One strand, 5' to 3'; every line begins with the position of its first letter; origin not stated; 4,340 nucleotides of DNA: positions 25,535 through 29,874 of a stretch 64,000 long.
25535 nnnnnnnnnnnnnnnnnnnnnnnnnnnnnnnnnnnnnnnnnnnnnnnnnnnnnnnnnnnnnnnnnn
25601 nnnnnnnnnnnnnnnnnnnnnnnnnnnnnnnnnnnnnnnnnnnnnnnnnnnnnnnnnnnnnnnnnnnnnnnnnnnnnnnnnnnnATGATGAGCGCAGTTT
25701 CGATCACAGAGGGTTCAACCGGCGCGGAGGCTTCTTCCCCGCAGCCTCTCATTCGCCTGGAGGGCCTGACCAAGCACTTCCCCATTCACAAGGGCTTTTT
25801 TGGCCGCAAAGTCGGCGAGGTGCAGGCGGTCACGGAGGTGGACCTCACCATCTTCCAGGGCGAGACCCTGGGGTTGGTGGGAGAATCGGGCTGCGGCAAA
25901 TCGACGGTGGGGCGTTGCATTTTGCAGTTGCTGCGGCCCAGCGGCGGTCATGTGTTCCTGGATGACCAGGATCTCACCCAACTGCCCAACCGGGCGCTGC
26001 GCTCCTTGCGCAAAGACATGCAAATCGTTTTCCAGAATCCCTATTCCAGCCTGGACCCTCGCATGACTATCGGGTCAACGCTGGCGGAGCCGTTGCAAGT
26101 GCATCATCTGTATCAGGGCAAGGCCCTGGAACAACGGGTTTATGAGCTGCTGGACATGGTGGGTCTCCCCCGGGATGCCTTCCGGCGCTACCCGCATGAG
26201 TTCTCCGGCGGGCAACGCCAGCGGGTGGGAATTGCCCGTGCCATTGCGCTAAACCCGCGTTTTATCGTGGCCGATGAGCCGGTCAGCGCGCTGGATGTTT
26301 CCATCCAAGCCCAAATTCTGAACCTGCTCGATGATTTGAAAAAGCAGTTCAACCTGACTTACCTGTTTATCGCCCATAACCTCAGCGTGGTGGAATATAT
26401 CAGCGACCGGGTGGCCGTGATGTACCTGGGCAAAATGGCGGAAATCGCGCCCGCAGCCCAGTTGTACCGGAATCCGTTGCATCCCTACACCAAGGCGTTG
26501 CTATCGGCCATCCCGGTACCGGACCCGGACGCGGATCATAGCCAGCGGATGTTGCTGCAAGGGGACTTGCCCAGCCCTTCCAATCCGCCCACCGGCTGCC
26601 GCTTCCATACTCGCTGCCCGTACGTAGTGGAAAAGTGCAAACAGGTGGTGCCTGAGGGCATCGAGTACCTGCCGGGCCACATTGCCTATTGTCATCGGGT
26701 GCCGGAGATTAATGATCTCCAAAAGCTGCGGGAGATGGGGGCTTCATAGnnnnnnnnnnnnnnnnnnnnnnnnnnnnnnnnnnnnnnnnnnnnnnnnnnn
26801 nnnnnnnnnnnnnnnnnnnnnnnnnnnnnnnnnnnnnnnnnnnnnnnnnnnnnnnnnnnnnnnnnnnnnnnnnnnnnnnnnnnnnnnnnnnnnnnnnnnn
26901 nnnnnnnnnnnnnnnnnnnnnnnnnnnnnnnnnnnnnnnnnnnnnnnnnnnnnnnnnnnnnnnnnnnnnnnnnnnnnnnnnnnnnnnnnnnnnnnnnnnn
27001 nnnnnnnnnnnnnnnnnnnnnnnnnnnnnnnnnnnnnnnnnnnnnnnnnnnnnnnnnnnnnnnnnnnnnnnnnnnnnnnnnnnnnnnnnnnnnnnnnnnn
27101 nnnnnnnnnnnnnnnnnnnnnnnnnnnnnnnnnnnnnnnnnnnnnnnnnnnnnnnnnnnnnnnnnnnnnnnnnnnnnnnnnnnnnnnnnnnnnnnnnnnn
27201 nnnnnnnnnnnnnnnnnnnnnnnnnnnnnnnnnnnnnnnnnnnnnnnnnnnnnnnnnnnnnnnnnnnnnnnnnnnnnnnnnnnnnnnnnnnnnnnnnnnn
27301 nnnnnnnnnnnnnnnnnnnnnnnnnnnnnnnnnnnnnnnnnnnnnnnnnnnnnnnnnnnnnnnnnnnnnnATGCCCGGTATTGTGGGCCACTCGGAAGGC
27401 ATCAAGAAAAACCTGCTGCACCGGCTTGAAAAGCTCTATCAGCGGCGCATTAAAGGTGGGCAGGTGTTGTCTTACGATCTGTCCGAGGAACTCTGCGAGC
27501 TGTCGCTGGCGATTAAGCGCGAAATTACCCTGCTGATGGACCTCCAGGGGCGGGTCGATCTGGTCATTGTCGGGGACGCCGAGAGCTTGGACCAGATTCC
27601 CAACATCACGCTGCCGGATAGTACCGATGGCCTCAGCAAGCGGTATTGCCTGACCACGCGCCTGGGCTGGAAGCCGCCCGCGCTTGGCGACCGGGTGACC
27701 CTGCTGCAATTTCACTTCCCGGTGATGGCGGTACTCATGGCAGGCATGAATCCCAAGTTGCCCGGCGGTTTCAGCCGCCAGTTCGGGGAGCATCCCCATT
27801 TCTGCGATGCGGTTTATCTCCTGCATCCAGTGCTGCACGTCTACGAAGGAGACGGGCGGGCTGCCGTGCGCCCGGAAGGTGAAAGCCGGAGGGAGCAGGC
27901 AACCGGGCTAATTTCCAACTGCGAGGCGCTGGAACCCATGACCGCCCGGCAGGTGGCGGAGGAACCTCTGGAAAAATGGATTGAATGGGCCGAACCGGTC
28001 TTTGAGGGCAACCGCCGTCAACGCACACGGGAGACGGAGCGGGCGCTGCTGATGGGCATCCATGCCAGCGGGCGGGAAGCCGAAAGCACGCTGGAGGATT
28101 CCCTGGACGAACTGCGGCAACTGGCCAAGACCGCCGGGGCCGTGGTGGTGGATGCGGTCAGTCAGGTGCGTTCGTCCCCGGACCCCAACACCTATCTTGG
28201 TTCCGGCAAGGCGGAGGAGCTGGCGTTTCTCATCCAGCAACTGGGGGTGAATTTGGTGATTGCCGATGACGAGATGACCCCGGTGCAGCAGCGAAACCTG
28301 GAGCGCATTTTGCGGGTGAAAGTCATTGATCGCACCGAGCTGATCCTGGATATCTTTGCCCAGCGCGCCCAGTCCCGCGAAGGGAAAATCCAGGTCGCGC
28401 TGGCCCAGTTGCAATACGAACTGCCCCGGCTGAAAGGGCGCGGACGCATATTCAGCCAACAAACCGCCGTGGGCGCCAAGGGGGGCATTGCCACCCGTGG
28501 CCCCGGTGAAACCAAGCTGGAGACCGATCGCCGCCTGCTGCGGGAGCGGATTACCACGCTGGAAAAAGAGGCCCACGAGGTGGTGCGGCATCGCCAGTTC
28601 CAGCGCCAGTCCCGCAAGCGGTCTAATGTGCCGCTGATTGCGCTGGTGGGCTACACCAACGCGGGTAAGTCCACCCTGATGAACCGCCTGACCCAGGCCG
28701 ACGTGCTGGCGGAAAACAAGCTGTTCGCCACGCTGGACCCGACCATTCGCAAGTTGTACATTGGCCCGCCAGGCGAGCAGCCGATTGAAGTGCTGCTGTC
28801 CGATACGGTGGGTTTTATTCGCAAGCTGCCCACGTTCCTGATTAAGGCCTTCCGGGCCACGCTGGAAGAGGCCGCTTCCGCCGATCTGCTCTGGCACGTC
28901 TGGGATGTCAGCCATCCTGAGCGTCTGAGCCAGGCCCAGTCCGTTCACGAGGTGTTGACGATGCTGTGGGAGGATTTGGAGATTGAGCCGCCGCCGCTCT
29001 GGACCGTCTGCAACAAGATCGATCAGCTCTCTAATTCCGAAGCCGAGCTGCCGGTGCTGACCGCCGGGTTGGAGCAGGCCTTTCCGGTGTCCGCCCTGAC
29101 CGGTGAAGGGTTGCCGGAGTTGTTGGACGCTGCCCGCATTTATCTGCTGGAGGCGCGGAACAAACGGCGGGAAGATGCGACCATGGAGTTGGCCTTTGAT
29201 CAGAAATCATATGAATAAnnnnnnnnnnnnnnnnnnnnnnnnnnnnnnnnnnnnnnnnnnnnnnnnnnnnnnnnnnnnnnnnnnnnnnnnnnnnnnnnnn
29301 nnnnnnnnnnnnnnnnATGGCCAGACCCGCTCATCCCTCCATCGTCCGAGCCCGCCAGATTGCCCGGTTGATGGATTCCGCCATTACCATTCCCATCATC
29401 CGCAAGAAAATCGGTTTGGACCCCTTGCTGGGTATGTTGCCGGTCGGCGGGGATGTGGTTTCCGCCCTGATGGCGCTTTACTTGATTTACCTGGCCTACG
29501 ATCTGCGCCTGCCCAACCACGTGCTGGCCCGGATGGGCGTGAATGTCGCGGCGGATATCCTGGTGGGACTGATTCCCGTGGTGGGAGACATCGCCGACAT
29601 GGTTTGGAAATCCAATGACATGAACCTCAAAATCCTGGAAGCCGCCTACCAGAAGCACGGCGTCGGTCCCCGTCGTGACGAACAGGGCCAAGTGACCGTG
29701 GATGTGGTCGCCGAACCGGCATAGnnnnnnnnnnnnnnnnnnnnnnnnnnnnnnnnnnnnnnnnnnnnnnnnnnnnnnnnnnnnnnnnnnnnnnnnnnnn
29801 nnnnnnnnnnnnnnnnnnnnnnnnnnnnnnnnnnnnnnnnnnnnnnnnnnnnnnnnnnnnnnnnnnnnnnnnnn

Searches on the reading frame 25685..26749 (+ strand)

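Call 20: search_protein_families(library=pfam, proteins=[window:25685-26749:+], max_evalue=0.001)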
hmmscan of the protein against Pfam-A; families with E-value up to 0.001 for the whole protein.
window:25685-26749:+ (354 aa): 4 families
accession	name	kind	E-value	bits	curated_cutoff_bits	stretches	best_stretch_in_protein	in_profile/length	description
PF00005.33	ABC_tran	-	9.6e-33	114.1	25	1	50-200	2-136/137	ABC transporter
PF08352.17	oligo_HPY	-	1.4e-20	73.8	27.1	1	253-318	2-65/65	Oligopeptide/dipeptide transporter, C-terminal region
PF02463.25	SMC_N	-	7.3e-05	22.7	40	1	57-244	22-210/220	RecF/RecN/SMC N terminal domain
PF13304.12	AAA_21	-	0.00012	22.7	27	0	167-225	232-296/304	AAA domain, putative AbiEii toxin, Type IV TA system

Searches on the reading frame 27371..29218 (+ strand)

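Call 20: search_protein_families(library=pfam, proteins=[window:27371-29218:+], max_evalue=0.001)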
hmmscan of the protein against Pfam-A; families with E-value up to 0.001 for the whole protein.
window:27371-29218:+ (615 aa): 6 families
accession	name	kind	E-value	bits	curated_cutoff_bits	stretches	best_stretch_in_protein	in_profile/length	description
PF13167.11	GTP-bdg_N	-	4.9e-34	117.2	25.4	1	242-330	1-89/89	GTP-binding GTPase N-terminal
PF16360.10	GTP-bdg_M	-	8.5e-27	94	29.5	1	332-415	1-79/79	GTP-binding GTPase Middle Region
PF01926.29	MMR_HSR1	-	1.4e-16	61.1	21.9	1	423-549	2-113/113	50S ribosome-binding GTPase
PF00350.29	Dynamin_N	-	0.00026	21.5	27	1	423-459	1-37/168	Dynamin family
PF00025.27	Arf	-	0.00034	20.6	22.3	0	423-557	17-132/174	ADP-ribosylation factor family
PF13671.12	AAA_33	-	0.00092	20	27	0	422-456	1-38/143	AAA domain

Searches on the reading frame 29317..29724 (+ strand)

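Call 20: search_protein_families(library=pfam, proteins=[window:29317-29724:+], max_evalue=0.001)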
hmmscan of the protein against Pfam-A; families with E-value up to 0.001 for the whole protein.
window:29317-29724:+ (135 aa): 1 family
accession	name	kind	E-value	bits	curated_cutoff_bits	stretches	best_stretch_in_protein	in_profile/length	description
PF13430.11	DUF4112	-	4.5e-31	107.6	23.3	1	11-109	4-103/105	Domain of unknown function (DUF4112)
